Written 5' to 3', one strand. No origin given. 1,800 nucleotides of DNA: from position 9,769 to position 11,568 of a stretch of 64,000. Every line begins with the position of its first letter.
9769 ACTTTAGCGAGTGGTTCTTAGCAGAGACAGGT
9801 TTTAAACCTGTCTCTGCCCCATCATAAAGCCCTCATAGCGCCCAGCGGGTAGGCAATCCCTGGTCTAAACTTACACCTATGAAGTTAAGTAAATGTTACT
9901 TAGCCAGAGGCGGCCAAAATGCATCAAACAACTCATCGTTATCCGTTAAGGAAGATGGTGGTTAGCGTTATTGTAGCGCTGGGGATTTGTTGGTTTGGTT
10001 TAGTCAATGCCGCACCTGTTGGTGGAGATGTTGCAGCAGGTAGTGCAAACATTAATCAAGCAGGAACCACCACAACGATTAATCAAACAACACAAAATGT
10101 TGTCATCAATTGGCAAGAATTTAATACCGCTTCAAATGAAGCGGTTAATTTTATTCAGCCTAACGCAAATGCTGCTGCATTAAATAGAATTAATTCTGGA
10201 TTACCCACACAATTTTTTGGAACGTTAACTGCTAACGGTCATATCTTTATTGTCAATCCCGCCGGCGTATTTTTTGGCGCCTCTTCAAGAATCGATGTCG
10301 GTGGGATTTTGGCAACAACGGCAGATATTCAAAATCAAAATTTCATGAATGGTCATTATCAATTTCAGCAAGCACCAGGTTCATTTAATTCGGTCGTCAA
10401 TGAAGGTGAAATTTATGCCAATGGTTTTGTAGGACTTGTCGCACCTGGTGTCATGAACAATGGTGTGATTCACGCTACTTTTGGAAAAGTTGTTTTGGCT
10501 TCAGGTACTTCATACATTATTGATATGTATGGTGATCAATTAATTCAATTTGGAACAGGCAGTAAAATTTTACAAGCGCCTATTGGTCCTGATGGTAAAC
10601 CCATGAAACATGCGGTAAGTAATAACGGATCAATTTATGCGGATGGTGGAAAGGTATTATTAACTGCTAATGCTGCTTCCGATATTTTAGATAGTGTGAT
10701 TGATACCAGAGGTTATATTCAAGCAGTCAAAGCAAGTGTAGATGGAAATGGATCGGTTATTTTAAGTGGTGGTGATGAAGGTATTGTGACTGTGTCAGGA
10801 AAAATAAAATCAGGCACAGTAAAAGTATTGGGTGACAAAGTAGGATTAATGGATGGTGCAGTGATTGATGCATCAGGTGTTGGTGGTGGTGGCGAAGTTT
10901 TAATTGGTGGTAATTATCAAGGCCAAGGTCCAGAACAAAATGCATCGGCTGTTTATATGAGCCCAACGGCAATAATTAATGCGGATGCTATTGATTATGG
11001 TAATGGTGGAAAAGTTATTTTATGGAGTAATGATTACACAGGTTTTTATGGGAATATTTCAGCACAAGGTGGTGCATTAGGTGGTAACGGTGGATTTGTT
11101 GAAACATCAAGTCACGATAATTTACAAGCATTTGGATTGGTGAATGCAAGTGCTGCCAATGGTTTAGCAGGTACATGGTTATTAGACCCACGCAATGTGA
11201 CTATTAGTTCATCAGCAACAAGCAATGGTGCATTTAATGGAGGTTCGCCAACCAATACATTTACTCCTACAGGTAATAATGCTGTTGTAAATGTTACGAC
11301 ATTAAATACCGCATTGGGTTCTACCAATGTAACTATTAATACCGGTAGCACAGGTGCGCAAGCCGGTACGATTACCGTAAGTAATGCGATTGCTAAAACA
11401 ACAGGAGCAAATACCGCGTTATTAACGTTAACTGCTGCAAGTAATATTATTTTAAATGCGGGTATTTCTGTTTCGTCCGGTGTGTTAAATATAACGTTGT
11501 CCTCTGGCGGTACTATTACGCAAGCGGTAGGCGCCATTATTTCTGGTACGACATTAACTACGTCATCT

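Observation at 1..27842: Same-strand array of three giant TpsA-like exoproteins built from MBG-type modules, with no TpsB, toxin tip or immunity gene in view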

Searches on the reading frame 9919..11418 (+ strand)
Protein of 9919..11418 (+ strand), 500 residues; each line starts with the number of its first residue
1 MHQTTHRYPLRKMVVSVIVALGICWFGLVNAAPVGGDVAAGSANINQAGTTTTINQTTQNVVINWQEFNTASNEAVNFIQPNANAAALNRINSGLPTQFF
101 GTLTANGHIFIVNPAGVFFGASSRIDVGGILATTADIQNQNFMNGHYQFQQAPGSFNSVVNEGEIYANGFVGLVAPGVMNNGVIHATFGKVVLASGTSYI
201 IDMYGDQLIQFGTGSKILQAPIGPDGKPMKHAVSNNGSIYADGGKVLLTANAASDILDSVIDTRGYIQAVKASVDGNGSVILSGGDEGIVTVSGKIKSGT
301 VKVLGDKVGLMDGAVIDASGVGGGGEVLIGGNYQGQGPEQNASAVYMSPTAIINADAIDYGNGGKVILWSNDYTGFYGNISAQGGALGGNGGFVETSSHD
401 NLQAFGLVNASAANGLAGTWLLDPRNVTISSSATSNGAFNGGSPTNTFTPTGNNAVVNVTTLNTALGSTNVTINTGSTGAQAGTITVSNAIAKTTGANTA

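Call 6: search_protein_families(library=pfam, proteins=[window:9919-11418:+], max_evalue=0.01)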
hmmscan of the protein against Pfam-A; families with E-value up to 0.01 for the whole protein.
window:9919-11418:+ (500 aa): 2 families
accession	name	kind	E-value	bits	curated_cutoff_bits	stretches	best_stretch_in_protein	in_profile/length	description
PF05860.19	TPS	-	1.3e-28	101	33.5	1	37-297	9-251/252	TPS secretion domain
PF23342.1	WDR90_beta-prop_4th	-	0.0021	17.7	50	1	267-309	92-132/312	WDR90, 4th beta-propeller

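Call 11: find_homologous_proteins(query=window:9919-11298:+, max_evalue=0.00001)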
Query window:9919-11298:+ (460 aa): 563 proteins with E <= 0.00001 among 8000 candidates; the best 120 are listed.
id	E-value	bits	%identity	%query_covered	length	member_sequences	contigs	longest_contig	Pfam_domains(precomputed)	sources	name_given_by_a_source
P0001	6.3e-112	393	46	100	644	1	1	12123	PF05860.20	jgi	-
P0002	4.5e-111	390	49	91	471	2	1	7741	PF05860.20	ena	-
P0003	5.4e-111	390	49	93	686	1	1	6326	PF05860.20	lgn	-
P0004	7.5e-111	389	49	100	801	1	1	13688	PF05860.20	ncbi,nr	ncbi:MAG TPA: filamentous hemagglutinin N-terminal domain-containing protein, partial [Chlorobaculum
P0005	3.6e-110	387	47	99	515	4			PF05860.20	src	-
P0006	1.6e-108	382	52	91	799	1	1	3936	PF18886.7,PF05860.20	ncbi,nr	ncbi:MAG: filamentous hemagglutinin N-terminal domain-containing protein, partial [Proteobacteria ba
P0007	1.2e-105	372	49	87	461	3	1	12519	PF05860.20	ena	-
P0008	7.8e-105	369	47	93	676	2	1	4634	PF05860.20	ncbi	ncbi:MAG: filamentous hemagglutinin N-terminal domain-containing protein, partial [Nitrospinales bac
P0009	1.6e-103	365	46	96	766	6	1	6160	PF05860.20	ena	-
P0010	2.3e-102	361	47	90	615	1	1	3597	PF05860.20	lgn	-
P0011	5.3e-102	360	46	94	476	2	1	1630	PF05860.20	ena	-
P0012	1.9e-100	355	47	87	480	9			PF05860.20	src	-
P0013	2.2e-100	355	49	87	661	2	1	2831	PF05860.20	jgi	jgi:filamentous hemagglutinin family protein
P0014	2.2e-99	352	47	92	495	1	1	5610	PF05860.20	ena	-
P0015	5.1e-99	350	44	98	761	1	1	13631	PF18886.7,PF05860.20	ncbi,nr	ncbi:MAG: filamentous hemagglutinin N-terminal domain-containing protein, partial [Nitrospirae bacte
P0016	9.9e-99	349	46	96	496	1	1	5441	PF05860.20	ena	-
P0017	1.6e-98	349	49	86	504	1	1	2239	PF05860.20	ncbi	-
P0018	3.7e-98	347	44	99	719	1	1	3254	PF18886.7,PF05860.20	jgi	jgi:filamentous hemagglutinin family protein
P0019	4.7e-98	347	46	92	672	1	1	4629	PF05860.20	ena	-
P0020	1.5e-97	345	47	86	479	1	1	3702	PF05860.20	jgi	-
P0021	1.9e-97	345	46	90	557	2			PF05860.20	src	-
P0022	2.4e-97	345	46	93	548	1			PF05860.20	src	-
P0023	9.7e-97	343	45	97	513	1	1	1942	PF05860.20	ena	-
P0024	1.6e-96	342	48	88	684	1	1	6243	PF05860.20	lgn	-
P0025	2.6e-96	341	47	93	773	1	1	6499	PF05860.20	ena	-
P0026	3.2e-96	341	47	89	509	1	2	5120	PF05860.20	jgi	jgi:filamentous hemagglutinin family protein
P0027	8.8e-96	340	47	93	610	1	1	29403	PF05860.20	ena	-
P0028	1.1e-95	339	44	99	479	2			PF05860.20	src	-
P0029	1.3e-95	339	48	83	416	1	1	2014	PF05860.20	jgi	jgi:filamentous hemagglutinin family protein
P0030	2.9e-95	338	48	82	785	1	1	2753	PF05860.20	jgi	jgi:filamentous hemagglutinin family protein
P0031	4.3e-95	337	46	90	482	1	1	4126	PF05860.20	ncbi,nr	ncbi:MAG: filamentous hemagglutinin N-terminal domain-containing protein, partial [Gammaproteobacter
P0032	9.5e-95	336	46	91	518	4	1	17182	PF05860.20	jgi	jgi:filamentous hemagglutinin family protein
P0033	1.3e-94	336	47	91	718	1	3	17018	PF05860.20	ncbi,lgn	-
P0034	1.6e-94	336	42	96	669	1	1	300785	PF05860.20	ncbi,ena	-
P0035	2.7e-94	335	46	92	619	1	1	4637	PF05860.20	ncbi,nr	ncbi:MAG TPA: filamentous hemagglutinin N-terminal domain-containing protein, partial [Stellaceae ba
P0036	6.8e-94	333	43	94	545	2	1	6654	PF05860.20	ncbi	ncbi:MAG: filamentous hemagglutinin N-terminal domain-containing protein, partial [Kiloniellales bac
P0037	8.0e-94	333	43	93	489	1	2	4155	PF05860.20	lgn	-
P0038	1.1e-93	333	46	93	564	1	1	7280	PF13018.12,PF05860.20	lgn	-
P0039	1.2e-93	333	45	89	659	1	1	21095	PF05860.20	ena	-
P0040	2.3e-93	332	43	91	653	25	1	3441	PF05860.20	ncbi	ncbi:MAG: filamentous hemagglutinin N-terminal domain-containing protein, partial [Nitrospira sp.]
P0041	5.8e-93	330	46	93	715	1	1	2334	PF05860.20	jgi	jgi:filamentous hemagglutinin family protein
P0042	7.3e-93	330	43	99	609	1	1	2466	PF05860.20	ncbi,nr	ncbi:MAG: filamentous hemagglutinin N-terminal domain-containing protein, partial [Alphaproteobacter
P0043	4.4e-92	327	45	94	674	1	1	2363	PF05860.20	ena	-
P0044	6.6e-92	327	45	84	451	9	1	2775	PF05860.20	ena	-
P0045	2.3e-91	325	45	92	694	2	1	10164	PF05860.20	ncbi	ncbi:MAG: filamentous hemagglutinin N-terminal domain-containing protein, partial [Gammaproteobacter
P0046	9.5e-91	323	45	92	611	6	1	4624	PF05860.20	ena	-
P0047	1.1e-90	323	47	89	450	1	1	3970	PF05860.20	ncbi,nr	ncbi:MAG TPA: filamentous hemagglutinin N-terminal domain-containing protein, partial [Gammaproteoba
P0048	7.4e-90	320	43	91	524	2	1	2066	PF05860.20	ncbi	-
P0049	1.7e-89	319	47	83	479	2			PF05860.20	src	-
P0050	5.0e-89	317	43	92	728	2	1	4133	PF12951.14,PF05860.20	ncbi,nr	ncbi:MAG: filamentous hemagglutinin N-terminal domain-containing protein, partial [Sulfuricellaceae 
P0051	6.3e-89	317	46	86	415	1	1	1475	PF05860.20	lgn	-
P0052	8.9e-89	317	44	94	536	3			PF05860.20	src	-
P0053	1.4e-88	316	43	89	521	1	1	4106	PF05860.20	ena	-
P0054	2.9e-88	315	45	93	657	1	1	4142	PF05860.20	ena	-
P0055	3.1e-88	315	43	92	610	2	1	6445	PF05860.20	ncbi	-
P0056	4.3e-88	314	44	100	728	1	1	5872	PF12951.14,PF13018.12,PF05860.20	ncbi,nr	ncbi:MAG TPA: filamentous hemagglutinin N-terminal domain-containing protein, partial [Methylophilac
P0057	7.5e-88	314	42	97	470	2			PF05860.20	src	-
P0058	1.2e-87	313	44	88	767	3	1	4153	PF12951.14,PF05860.20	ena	-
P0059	1.7e-87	312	45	83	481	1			PF05860.20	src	-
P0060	1.8e-87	312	43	93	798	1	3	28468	PF05860.20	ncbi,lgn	-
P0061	3.1e-87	311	43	96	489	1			PF05860.20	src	-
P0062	3.7e-87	311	46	91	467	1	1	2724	PF05860.20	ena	-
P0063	5.8e-87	311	44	85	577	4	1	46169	PF05860.20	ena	-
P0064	6.3e-87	310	40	94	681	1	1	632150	PF05860.20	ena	-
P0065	8.0e-87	310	43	96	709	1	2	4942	PF05860.20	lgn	-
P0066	1.2e-86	310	42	98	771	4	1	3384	PF05860.20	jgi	jgi:filamentous hemagglutinin family protein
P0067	2.5e-86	308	49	73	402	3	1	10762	PF05860.20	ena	-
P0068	2.9e-86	308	44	93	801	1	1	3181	PF05860.20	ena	-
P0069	5.4e-86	307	44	89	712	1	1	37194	PF13018.12,PF05860.20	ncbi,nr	ncbi:MAG: filamentous hemagglutinin N-terminal domain-containing protein, partial [Sulfuritalea sp.]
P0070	5.6e-86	307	44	89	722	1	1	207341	PF13018.12,PF05860.20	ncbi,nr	ncbi:MAG: filamentous hemagglutinin N-terminal domain-containing protein, partial [Sulfuritalea sp.]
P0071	2.4e-85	305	47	80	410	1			PF05860.20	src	-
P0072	9.9e-85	303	42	92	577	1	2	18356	PF05860.20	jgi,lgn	-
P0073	1.0e-84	303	45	92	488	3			PF05860.20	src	-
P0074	1.2e-84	303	42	92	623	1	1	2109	PF05860.20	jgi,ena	-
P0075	1.3e-84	303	44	93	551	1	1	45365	PF05860.20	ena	-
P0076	2.4e-84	302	45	87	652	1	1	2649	PF05860.20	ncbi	ncbi:MAG: filamentous hemagglutinin N-terminal domain-containing protein, partial [Bryobacteraceae b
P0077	3.6e-84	301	45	87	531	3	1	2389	PF05860.20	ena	-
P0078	4.4e-84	301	41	92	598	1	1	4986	PF05860.20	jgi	jgi:filamentous hemagglutinin family protein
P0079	4.8e-84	301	42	88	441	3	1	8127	PF05860.20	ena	-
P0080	9.0e-84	300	43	94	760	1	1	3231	PF05860.20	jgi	-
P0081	1.1e-83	300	43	92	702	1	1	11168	PF05860.20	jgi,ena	-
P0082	1.5e-83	299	43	91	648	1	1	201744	PF13018.12,PF05860.20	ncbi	ncbi:MAG: filamentous hemagglutinin N-terminal domain-containing protein, partial [Pseudomonadota ba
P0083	1.6e-83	299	46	80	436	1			PF05860.20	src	-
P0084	1.3e-82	296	45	94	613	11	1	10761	PF05860.20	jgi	jgi:filamentous hemagglutinin family protein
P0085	2.2e-82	295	43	92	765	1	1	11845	PF05860.20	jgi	-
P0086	3.0e-82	295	43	85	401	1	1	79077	PF05860.20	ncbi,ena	-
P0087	3.7e-82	295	47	80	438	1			PF05860.20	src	-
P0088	5.5e-82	294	39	94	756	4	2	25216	PF05860.20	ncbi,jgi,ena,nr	ncbi:MAG: filamentous hemagglutinin N-terminal domain-containing protein [Methylococcales bacterium]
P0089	5.6e-82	294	43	87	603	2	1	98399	PF05860.20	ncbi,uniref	ncbi:two-partner secretion domain-containing protein, partial [Curvibacter delicatus]|uniref:two-par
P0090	6.3e-82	294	44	93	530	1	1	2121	PF05860.20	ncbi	ncbi:MAG: filamentous hemagglutinin N-terminal domain-containing protein, partial [Chthoniobacterace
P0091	9.0e-82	293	46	87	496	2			PF05860.20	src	-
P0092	1.7e-81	293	43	86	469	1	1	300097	PF05860.20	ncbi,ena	-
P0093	3.0e-81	292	44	94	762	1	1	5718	PF05860.20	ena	-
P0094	4.9e-81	291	38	93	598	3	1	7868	PF05860.20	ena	-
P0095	5.3e-81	291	45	92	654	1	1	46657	PF05860.20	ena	-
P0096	5.6e-81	291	43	93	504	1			PF05860.20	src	-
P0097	6.0e-81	291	44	79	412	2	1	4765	PF05860.20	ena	-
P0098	6.3e-81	291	45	90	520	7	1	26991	PF05860.20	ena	-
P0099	1.2e-80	290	46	85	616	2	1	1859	PF05860.20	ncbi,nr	ncbi:MAG: filamentous hemagglutinin N-terminal domain-containing protein, partial [Polaromonas sp.]|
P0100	2.0e-80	289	45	88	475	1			PF05860.20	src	-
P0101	3.3e-80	288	43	89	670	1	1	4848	PF13018.12,PF05860.20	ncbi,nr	ncbi:MAG: filamentous hemagglutinin N-terminal domain-containing protein, partial [Sulfuritalea sp.]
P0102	5.3e-80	288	42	98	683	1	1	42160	PF05860.20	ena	-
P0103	6.2e-80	287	45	84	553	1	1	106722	PF05860.20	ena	-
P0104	6.6e-80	287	41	88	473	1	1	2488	PF05860.20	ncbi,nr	ncbi:MAG TPA: filamentous hemagglutinin N-terminal domain-containing protein, partial [Acetobacterac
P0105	8.4e-80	287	43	94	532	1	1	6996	PF05860.20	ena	-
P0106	1.0e-79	287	40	95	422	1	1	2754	PF05860.20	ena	-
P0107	1.2e-79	287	45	80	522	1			PF05860.20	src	-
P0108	2.0e-79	286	47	77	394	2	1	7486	PF05860.20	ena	-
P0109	2.2e-79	286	44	84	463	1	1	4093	PF05860.20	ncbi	ncbi:MAG: filamentous hemagglutinin N-terminal domain-containing protein, partial [Rhodocyclaceae ba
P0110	3.0e-79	285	44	86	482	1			PF05860.20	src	-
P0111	3.0e-79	285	45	89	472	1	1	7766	PF05860.20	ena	-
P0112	4.7e-79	285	42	91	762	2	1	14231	PF05860.20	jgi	-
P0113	4.8e-79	284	45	86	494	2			PF05860.20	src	-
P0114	5.5e-79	284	41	87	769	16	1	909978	PF13018.12,PF05860.20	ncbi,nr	ncbi:MAG: filamentous hemagglutinin N-terminal domain-containing protein [Sulfuritalea sp.]|nr:filam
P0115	6.1e-79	284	42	91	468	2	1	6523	PF13018.12,PF05860.20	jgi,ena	-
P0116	8.9e-79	284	41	92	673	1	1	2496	PF05860.20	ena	-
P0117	9.1e-79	284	39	98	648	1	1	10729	PF05860.20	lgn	-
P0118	1.1e-78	283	42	92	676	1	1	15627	PF05860.20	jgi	-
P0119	1.1e-78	283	45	87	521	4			PF05860.20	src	-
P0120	1.1e-78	283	44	92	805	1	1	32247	PF05860.20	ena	-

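Call 13: find_related_loci(query=A1, collection=genome_contigs, flank=10000)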
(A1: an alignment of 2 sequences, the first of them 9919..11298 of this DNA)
Query A1 (460 aa) in genome_contigs; peptide patterns used: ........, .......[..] (x = any residue, [..] = any of these).
70 stretches matched a pattern; 33 encode a relative of the query (tblastn E <= 1e-3); 33 distinct loci.
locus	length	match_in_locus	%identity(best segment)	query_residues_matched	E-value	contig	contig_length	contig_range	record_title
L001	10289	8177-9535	46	3-459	3e-105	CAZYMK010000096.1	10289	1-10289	MAG TPA_asm: uncultured Geobacter sp. isolate binchicken_co309_23 genome assembly, contig: NODE_4258_length_10289_cov_6.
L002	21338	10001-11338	44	7-459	3e-92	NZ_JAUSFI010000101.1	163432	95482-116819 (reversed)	MAG: Undibacterium sp. isolate E14_maxbin.296 E14_k141_1733142, whole genome shotgun sequence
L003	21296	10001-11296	44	8-450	1e-85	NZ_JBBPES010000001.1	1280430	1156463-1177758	Pseudomonas sp. XK-1 Scaffold1, whole genome shotgun sequence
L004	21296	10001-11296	44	8-450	1e-85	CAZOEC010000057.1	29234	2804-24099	MAG TPA_asm: uncultured Pseudomonas sp. isolate binchicken_co220_77 genome assembly, contig: NODE_925_length_29234_cov_9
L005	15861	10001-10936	50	22-329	4e-81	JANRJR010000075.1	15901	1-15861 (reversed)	MAG: Gammaproteobacteria bacterium isolate bins.196 k141_3657925, whole genome shotgun sequence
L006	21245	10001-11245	40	8-430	1e-77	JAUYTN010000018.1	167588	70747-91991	MAG: Burkholderiaceae bacterium isolate C8_maxbin.026 C8_k141_162517, whole genome shotgun sequence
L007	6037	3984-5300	41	5-450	5e-76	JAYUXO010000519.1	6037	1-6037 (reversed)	MAG: Comamonadaceae bacterium isolate GL133_UP_concoct_191 GL133_UP_concoct_191_518, whole genome shotgun sequence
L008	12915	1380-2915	37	7-457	8e-72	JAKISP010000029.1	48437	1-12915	MAG: Gammaproteobacteria bacterium isolate D96SM.bin.20 NODE_530_length_48437_cov_20.425088, whole genome shotgun sequen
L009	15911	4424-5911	36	25-460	8e-71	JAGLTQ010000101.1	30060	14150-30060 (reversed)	MAG: Gammaproteobacteria bacterium isolate RS_11_10 ZL20.bin.10.fa_101, whole genome shotgun sequence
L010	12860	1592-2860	38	1-429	1e-62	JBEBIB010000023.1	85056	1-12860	MAG: Burkholderiaceae bacterium isolate SF1_2_13 NODE_208_length_85056_cov_16.874242, whole genome shotgun sequence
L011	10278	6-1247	37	8-429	1e-62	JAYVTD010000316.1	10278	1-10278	MAG: Rhizobacter sp. isolate GL74_DN_metabinner_50_sub GL74_DN_metabinner_50_sub_315, whole genome shotgun sequence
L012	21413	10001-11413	37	45-437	3e-61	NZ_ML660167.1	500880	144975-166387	Aliikangiella coralliicola strain M105 Scaffold8, whole genome shotgun sequence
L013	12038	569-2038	39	29-451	5e-71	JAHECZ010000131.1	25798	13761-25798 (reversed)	MAG: Gammaproteobacteria bacterium isolate Ww184 NODE_3291_length_25798_cov_5.910659, whole genome shotgun sequence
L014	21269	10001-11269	38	1-429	3e-58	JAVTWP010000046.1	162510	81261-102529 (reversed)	MAG: Rhizobacter sp. isolate labscale reactor_MAG17 NODE_63_length_162510_cov_48.302564, whole genome shotgun sequence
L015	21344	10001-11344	36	1-456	2e-57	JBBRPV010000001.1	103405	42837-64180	MAG: Burkholderiales bacterium isolate metawrap_la1_103 W_la1_103_k141_1467309L_103405_cov_15.5415, whole genome shotgun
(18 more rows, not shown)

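Call 15: search_protein_families(library=pfam, proteins=[L001:6340-8016:+, L002:7921-9792:+, L003:8002-9792:+, L006:8049-9797:+, L009:11740-13626:+, L012:7622-9811:+, L013:365-11494:+, L009:4271-11728:+], max_evalue=0.001)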
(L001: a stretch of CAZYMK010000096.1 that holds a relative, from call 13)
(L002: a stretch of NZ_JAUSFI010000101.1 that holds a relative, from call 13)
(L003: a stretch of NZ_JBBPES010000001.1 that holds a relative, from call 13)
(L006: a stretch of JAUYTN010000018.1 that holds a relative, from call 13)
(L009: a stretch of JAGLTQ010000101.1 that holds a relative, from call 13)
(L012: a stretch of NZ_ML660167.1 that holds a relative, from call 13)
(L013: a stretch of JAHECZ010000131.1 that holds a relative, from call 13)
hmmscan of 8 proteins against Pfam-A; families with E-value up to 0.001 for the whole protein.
L001:6340-8016:+ (559 aa): 3 families
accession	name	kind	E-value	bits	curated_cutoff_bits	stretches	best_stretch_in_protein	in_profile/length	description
PF03865.19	ShlB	-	4.4e-21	76.1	22.7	1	205-519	1-310/311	Haemolysin secretion/activation protein ShlB/FhaC/HecB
PF08479.16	POTRA_2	-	1.3e-15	57.4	24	1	70-143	3-76/76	POTRA domain, ShlB-type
PF07244.20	POTRA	-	4.7e-08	34.1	21.3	1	70-143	3-79/79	Surface antigen variable number repeat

L002:7921-9792:+ (624 aa): 2 families
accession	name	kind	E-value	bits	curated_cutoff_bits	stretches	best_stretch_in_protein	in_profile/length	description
PF03865.19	ShlB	-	2.2e-26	93.5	22.7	1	270-584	1-310/311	Haemolysin secretion/activation protein ShlB/FhaC/HecB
PF08479.16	POTRA_2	-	1.4e-11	44.5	24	1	135-208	3-76/76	POTRA domain, ShlB-type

L003:8002-9792:+ (597 aa): 3 families
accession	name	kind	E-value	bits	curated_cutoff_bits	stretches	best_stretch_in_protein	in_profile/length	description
PF03865.19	ShlB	-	7.4e-25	88.5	22.7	1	243-557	1-310/311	Haemolysin secretion/activation protein ShlB/FhaC/HecB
PF08479.16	POTRA_2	-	1.1e-16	60.8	24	1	107-181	2-76/76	POTRA domain, ShlB-type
PF07244.20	POTRA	-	2e-06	28.9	21.3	1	108-181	3-79/79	Surface antigen variable number repeat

L006:8049-9797:+ (583 aa): 3 families
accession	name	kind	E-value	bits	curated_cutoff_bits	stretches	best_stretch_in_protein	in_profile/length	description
PF03865.19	ShlB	-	1.2e-24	87.8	22.7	1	232-543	1-310/311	Haemolysin secretion/activation protein ShlB/FhaC/HecB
PF08479.16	POTRA_2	-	1.5e-19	70.1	24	1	96-170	2-76/76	POTRA domain, ShlB-type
PF07244.20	POTRA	-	4.3e-08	34.2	21.3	1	97-170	3-79/79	Surface antigen variable number repeat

L009:11740-13626:+ (629 aa): 2 families
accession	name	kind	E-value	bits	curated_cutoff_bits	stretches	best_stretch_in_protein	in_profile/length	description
PF03865.19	ShlB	-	1.6e-19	70.9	22.7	1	265-526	1-263/311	Haemolysin secretion/activation protein ShlB/FhaC/HecB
PF08479.16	POTRA_2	-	2.8e-11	43.6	24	1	155-203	27-75/76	POTRA domain, ShlB-type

L012:7622-9811:+ (730 aa): 1 family
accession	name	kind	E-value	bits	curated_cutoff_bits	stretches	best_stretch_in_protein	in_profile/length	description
PF01436.27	NHL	-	7.3e-18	64.1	20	0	386-403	11-28/28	NHL repeat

L013:365-11494:+ (3710 aa): 0 families

L009:4271-11728:+ (2486 aa): 2 families
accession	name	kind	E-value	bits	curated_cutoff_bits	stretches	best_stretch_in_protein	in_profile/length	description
PF05860.19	TPS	-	6.4e-31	108.6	33.5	1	69-318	14-250/252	TPS secretion domain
PF18886.6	DUF5649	-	0.00075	20.2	25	1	1035-1080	24-66/68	Repeats of unknown function (DUF5649)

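Call 71: find_related_loci(query=A1, collection=metagenome_contigs, flank=10000)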
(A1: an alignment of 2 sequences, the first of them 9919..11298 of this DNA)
Query A1 (460 aa) in metagenome_contigs; peptide patterns used: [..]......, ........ (x = any residue, [..] = any of these).
376 stretches matched a pattern; 83 encode a relative of the query (tblastn E <= 1e-3); the best 80 are kept; 80 distinct loci.
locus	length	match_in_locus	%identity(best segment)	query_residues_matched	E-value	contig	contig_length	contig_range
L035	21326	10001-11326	46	10-440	7e-105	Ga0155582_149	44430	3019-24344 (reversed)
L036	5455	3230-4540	42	9-444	3e-86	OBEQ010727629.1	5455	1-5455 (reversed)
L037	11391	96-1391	42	31-429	3e-84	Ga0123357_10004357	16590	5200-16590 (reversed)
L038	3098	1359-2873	38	9-446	3e-83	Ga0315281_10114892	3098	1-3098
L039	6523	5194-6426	42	11-429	2e-80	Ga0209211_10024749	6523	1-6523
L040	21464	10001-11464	38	7-434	7e-78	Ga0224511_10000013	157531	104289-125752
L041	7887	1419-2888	38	4-429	2e-76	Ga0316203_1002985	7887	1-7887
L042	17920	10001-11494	38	2-429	9e-75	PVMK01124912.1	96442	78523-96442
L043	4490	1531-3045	36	1-440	8e-74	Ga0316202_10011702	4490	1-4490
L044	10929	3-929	47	31-372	1e-72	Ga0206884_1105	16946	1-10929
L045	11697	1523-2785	38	5-429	3e-72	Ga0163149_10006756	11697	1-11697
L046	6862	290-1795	34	6-436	3e-72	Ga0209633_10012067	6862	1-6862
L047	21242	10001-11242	38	5-432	3e-72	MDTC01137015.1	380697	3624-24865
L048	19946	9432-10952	38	2-430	5e-72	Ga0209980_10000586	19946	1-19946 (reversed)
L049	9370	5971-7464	37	1-433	1e-69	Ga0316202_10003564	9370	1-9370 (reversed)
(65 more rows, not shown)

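Call 74: search_protein_families(library=pfam, proteins=[L008:1278-12914:+, L012:9824-21412:+, L005:9938-15859:+], max_evalue=0.001)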
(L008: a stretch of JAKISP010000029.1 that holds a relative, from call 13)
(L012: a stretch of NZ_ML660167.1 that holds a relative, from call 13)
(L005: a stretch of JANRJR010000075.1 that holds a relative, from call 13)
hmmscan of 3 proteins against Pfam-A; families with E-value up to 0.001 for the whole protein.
L008:1278-12914:+ (3879 aa): 0 families

L012:9824-21412:+ (3863 aa): 2 families
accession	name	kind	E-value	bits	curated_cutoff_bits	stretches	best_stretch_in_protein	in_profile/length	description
PF19769.4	CPxCG_zf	-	3.3e-08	33.9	27.2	0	2669-2722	121-174/183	CPxCG-related zinc finger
PF24077.1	IgA0_D2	-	5.5e-05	23.8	27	0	1766-1815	26-75/101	Immunoglobulin A1 protease autotransporter domain 2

L005:9938-15859:+ (1974 aa): 1 family
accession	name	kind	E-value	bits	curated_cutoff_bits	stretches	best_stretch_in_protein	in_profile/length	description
PF18886.6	DUF5649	-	3.2e-191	620.4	25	16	1433-1502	1-67/68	Repeats of unknown function (DUF5649)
